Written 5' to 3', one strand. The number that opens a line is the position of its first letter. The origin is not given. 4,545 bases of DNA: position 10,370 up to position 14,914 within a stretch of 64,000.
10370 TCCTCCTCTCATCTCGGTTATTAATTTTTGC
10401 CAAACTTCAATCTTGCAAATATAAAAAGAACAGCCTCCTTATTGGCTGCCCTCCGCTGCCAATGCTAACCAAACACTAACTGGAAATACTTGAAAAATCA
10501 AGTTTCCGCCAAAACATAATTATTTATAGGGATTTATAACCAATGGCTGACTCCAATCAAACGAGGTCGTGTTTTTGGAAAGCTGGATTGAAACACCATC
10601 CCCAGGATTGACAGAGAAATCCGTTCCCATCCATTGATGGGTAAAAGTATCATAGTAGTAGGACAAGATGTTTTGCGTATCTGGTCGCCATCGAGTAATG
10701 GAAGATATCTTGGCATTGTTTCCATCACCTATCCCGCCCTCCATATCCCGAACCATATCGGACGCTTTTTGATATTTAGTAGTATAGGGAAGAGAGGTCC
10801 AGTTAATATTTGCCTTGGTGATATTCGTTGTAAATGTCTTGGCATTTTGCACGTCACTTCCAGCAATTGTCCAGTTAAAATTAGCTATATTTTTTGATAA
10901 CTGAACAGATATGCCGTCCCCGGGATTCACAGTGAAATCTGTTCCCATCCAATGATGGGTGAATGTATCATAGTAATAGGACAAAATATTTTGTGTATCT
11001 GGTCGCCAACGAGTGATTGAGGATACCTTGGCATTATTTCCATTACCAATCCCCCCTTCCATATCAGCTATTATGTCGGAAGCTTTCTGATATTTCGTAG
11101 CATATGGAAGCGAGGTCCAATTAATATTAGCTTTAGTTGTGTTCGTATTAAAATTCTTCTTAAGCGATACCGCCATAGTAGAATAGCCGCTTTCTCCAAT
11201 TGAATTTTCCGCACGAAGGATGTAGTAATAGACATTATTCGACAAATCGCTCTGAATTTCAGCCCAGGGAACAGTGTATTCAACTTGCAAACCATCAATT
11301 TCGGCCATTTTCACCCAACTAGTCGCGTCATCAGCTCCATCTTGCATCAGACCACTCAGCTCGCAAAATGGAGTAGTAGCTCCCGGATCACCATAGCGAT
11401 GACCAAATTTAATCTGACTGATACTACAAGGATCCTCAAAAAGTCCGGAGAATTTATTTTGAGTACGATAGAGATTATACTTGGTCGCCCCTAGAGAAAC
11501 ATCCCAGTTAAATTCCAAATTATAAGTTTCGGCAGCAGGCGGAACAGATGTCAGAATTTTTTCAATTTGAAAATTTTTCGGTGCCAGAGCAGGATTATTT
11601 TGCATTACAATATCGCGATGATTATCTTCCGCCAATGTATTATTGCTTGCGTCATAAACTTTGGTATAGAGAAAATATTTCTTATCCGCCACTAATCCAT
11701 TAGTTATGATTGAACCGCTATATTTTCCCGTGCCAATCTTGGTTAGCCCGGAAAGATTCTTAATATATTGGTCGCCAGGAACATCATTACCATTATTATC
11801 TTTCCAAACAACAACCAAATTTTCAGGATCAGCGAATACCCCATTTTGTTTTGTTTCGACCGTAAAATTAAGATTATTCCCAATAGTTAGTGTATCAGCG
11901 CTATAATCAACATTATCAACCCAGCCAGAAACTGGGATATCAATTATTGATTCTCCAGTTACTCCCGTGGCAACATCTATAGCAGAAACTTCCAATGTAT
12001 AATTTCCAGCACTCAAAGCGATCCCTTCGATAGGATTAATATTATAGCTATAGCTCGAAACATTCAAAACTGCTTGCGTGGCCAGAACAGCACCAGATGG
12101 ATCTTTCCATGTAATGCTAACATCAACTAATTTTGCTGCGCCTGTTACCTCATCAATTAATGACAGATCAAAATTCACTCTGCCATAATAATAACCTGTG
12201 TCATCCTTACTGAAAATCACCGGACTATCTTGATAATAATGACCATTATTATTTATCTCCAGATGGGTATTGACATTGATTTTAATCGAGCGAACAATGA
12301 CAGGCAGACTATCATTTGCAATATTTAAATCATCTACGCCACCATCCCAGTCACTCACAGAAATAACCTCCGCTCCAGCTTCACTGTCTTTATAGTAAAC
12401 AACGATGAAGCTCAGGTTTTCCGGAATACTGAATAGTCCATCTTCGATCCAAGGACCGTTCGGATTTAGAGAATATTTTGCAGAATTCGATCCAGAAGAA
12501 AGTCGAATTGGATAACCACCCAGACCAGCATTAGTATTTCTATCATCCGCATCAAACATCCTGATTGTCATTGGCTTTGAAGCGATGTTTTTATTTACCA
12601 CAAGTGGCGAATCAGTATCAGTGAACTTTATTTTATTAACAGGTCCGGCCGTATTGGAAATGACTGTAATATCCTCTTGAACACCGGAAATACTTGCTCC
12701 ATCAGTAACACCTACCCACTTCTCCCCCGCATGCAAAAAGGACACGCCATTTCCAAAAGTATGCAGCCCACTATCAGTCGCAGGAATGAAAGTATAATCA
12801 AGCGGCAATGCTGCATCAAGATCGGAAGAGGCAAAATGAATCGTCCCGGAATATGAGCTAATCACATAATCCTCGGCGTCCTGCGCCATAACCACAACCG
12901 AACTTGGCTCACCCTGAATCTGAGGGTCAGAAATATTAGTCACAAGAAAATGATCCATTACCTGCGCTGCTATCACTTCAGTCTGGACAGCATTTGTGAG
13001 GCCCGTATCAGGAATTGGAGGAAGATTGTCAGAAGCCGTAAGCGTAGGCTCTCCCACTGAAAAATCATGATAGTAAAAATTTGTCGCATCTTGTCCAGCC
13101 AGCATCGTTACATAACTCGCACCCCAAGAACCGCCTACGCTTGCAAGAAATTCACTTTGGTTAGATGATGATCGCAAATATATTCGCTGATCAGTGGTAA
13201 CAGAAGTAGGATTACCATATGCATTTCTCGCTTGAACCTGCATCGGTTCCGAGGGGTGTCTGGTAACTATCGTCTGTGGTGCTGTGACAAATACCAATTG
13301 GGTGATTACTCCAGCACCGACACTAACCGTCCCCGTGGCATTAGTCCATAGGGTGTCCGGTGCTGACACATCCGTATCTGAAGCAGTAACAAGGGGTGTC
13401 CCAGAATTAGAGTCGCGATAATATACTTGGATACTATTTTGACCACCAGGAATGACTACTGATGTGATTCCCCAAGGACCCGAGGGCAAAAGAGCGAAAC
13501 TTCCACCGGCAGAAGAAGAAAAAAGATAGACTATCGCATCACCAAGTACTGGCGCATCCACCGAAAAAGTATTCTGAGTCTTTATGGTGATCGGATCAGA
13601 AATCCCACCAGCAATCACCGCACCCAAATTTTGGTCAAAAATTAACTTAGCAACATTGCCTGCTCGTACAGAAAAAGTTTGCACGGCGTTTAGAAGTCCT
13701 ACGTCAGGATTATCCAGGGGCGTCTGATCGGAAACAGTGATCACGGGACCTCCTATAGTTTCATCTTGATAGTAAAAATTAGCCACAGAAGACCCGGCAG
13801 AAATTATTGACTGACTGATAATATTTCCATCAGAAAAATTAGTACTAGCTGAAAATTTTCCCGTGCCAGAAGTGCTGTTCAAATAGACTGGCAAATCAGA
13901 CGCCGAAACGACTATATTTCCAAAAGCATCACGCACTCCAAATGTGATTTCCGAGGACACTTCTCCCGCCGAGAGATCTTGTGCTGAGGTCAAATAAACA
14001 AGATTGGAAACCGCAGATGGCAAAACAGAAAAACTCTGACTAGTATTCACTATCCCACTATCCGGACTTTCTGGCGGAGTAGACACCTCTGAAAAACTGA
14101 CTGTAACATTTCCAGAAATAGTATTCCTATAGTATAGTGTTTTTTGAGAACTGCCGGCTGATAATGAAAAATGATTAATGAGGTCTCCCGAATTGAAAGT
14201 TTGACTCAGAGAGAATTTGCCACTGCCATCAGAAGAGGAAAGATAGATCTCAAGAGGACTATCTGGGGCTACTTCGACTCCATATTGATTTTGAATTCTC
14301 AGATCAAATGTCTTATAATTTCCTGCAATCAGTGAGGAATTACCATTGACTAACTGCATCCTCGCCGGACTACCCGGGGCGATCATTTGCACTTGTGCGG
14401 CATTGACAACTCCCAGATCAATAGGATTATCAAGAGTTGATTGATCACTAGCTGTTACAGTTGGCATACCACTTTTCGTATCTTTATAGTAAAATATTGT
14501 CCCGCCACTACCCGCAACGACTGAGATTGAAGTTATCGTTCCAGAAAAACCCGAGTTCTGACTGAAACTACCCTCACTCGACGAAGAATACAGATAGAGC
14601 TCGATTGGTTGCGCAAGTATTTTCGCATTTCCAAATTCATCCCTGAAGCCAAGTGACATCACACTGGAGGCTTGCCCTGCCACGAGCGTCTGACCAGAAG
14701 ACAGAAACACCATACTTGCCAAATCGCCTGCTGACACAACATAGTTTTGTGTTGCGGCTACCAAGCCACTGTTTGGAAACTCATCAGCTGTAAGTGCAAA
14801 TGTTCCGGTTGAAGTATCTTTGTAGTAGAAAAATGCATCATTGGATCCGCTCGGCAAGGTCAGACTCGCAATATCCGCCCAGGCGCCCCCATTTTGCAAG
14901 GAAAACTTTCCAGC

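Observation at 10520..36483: About 27-kb minus-strand cell-surface locus of giant secreted proteins (5107 aa, 1755 aa, 1067 aa beta-helix, 397 aa, TPR anchor)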

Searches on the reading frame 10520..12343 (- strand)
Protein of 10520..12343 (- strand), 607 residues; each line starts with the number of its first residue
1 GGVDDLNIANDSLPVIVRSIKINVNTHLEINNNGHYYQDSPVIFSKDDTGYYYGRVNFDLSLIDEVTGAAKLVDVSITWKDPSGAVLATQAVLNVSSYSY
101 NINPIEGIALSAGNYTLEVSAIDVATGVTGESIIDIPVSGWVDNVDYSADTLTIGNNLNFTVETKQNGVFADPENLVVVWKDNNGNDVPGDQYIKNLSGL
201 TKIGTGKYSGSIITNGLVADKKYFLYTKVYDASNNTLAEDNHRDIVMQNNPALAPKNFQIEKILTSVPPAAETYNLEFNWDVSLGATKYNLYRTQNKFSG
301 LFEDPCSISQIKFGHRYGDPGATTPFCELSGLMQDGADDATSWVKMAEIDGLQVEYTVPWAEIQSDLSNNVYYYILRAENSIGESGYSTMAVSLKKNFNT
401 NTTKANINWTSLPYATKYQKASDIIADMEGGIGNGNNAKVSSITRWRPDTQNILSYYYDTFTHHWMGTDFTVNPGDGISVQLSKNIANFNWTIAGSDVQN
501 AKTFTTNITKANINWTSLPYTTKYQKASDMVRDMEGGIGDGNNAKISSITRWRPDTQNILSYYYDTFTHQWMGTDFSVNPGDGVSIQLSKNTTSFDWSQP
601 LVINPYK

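Call 17: search_solved_structures(query=window:10520-12340:-, max_evalue=1)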
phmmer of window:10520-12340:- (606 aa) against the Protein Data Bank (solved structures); distinct sequences matched with E-value up to 1: 0.

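Call 40: find_homologous_proteins(query=window:10520-12343:-, max_evalue=0.001)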
Query window:10520-12343:- (607 aa): 3 proteins with E <= 0.001 among 8000 candidates.
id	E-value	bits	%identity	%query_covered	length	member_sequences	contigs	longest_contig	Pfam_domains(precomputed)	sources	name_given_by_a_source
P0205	2.7e-180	619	49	100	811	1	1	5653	-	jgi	-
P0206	2.3e-148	514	53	67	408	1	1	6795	-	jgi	-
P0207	4.6e-113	397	48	67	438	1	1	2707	-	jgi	jgi:hypothetical protein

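Call 41: find_encoding_contigs(protein=P0206, flank=10000, max_places=3)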
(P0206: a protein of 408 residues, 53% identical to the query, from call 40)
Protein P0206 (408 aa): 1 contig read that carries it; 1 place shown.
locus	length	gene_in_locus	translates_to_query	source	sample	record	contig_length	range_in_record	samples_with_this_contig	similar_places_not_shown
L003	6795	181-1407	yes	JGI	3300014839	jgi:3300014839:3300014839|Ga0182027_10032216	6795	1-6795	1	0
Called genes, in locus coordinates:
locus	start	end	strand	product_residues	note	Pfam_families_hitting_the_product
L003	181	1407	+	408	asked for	-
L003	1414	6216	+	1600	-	PF02369:Big_1 (weak), PF17936:Big_6 (weak)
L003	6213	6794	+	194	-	?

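Call 42: find_encoding_contigs(protein=P0205, flank=10000, max_places=3)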
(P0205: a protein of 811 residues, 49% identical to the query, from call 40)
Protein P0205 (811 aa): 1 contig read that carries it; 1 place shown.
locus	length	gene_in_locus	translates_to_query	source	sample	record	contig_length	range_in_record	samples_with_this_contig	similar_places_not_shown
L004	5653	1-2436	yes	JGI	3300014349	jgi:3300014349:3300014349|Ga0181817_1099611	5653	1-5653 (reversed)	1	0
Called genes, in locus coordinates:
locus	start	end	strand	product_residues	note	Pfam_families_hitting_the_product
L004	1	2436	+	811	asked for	?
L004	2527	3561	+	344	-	-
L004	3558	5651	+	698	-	?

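Call 93: search_protein_families(library=pfam, proteins=[window:10523-12343:-], max_evalue=5)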
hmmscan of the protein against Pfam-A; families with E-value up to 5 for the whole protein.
window:10523-12343:- (607 aa): 4 families
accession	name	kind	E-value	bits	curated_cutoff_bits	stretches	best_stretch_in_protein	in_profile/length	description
PF03274.19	Foamy_BEL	-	0.019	14.7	24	1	518-605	103-188/301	Foamy virus BEL 1/2 protein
PF17160.9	DUF5124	-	0.028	15.6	27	0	569-593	64-88/100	Domain of unknown function (DUF5124)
PF15622.11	CENP_C_N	-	0.14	12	27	0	556-587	25-56/287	Kinetochore assembly subunit CENP-C N-terminal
PF13860.13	FlgD_ig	-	0.15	12.5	27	1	70-121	20-75/79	FlgD Ig-like domain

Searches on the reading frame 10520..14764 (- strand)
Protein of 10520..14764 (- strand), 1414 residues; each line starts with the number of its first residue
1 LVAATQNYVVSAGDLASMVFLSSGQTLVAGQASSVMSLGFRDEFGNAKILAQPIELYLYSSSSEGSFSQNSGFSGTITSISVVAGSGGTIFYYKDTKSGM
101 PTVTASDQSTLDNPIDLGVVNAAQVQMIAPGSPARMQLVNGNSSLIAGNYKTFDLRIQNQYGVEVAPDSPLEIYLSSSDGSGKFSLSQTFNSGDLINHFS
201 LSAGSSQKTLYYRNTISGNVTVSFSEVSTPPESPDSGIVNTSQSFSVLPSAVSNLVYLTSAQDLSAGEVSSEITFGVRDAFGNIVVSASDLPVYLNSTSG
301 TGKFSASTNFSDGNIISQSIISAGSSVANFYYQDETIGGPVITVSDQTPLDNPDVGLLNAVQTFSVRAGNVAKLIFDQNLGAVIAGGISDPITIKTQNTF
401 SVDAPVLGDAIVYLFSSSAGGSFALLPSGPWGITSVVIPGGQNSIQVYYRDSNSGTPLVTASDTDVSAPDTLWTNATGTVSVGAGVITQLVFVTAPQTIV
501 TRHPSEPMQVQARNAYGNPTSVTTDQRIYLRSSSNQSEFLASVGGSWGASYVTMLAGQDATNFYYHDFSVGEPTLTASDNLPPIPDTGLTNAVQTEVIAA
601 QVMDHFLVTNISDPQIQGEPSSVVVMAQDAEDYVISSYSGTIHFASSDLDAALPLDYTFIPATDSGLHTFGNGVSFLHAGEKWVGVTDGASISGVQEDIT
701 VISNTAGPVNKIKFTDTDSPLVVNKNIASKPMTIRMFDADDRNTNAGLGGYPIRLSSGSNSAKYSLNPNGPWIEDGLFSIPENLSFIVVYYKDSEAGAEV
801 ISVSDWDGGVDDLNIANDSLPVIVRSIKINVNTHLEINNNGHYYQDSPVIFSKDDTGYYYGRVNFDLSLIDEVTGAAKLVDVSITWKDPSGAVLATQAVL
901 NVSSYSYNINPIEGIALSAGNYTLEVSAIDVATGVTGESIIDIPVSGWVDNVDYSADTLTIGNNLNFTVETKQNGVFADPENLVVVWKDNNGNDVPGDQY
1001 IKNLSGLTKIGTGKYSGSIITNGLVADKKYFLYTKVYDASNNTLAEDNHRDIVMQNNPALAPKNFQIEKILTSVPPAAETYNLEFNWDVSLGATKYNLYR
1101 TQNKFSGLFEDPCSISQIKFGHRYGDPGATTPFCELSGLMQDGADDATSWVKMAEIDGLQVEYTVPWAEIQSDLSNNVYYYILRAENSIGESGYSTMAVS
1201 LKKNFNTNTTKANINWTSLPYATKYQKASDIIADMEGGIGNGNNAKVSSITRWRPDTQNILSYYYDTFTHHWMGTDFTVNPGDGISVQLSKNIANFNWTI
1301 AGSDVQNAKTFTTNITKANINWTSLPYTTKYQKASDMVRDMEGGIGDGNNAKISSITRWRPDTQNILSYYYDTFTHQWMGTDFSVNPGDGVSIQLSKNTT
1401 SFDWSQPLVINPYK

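Call 19: find_homologous_proteins(query=window:10520-14764:-, max_evalue=0.00001)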
Query window:10520-14764:- (1414 aa): 28 proteins with E <= 0.00001 among 8000 candidates.
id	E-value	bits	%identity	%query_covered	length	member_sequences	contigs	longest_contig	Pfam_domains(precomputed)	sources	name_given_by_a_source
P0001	4.1e-140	487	31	63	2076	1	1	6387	-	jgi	jgi:hypothetical protein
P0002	1.3e-135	472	30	73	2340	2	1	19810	PF01833.31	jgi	jgi:hypothetical protein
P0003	1.6e-130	455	58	5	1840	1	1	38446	PF02369.23,PF15073.12,PF00630.26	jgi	jgi:hypothetical protein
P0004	8.6e-90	320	30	41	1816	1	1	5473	PF01833.31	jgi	jgi:hypothetical protein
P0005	2.2e-85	306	26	58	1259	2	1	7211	-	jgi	-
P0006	7.7e-83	297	29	43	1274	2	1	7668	PF13715.13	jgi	-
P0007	8.0e-73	264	31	40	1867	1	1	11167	PF01839.30,PF07495.20,PF13517.13,PF09134.17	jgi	-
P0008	8.0e-73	264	31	9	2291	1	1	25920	PF05345.19,PF01436.28,PF25021.2,PF06739.18,PF00630.26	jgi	jgi:hypothetical protein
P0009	1.3e-70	257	34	9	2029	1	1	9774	PF23616.2,PF18565.8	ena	-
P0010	1.4e-70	257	36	8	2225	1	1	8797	PF15073.12,PF05345.19,PF01436.28,PF25021.2,PF06739.18,PF00630.26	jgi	jgi:hypothetical protein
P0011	4.4e-67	245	27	41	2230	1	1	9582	PF00801.27,PF18911.7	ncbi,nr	ncbi:MAG TPA: PKD domain-containing protein [Myxococcales bacterium]|nr:PKD domain-containing protei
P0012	2.4e-61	226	28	38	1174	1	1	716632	-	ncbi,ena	-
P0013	2.8e-58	216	29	40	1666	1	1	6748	-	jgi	jgi:hypothetical protein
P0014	5.7e-55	205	28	24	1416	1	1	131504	PF20257.4,PF22143.4,PF00630.26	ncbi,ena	-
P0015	5.6e-53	198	28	45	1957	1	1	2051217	PF23616.2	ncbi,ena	-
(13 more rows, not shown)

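Call 22: find_encoding_contigs(protein=P0002, flank=10000, max_places=3)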
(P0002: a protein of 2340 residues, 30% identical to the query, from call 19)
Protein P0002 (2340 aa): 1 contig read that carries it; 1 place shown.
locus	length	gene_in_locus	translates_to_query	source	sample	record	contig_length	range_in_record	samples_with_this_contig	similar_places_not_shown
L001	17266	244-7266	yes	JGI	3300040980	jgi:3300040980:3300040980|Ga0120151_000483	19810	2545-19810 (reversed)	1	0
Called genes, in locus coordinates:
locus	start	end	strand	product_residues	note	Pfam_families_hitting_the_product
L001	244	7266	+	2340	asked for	PF01833:TIG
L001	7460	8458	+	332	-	PF07478:Dala_Dala_lig_C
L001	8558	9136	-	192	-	PF03358:FMN_red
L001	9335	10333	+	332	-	PF00924:MS_channel_2nd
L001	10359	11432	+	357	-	PF02421:FeoB_N (faint), PF03193:RsgA_GTPase, PF00005:ABC_tran (faint), PF01926:MMR_HSR1 (weak)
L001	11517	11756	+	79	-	-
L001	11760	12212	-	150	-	PF13328:HD_4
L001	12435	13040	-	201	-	-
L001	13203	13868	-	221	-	-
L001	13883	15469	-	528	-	-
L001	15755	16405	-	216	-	-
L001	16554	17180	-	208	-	-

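Call 23: find_encoding_contigs(protein=P0012, flank=10000, max_places=3)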
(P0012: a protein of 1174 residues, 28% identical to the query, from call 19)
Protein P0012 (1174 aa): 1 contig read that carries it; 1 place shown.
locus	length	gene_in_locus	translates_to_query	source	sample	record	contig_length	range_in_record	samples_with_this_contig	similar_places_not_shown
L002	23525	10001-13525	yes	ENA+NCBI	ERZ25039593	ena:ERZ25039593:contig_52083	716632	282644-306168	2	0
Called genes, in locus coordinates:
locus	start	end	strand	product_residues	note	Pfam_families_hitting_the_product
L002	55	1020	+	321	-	PF23914:TPR_CcmH_CycH (weak), PF13432:TPR_16, PF13424:TPR_12, PF13432:TPR_16, PF14559:TPR_19, PF00515:TPR_1, PF07719:TPR_2, PF13414:TPR_11, +20 more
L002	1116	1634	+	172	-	-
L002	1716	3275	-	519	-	PF16231:DUF4890 (faint)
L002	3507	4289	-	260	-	PF05345:He_PIG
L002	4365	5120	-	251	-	-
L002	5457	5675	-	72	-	-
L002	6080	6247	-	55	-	-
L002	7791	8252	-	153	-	PF01839:FG-GAP (weak), PF13517:FG-GAP_3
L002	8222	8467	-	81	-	-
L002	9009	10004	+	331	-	PF11949:DUF3466 (faint)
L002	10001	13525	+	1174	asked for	-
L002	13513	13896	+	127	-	-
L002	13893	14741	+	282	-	-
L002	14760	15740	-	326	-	PF04015:DUF362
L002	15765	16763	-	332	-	-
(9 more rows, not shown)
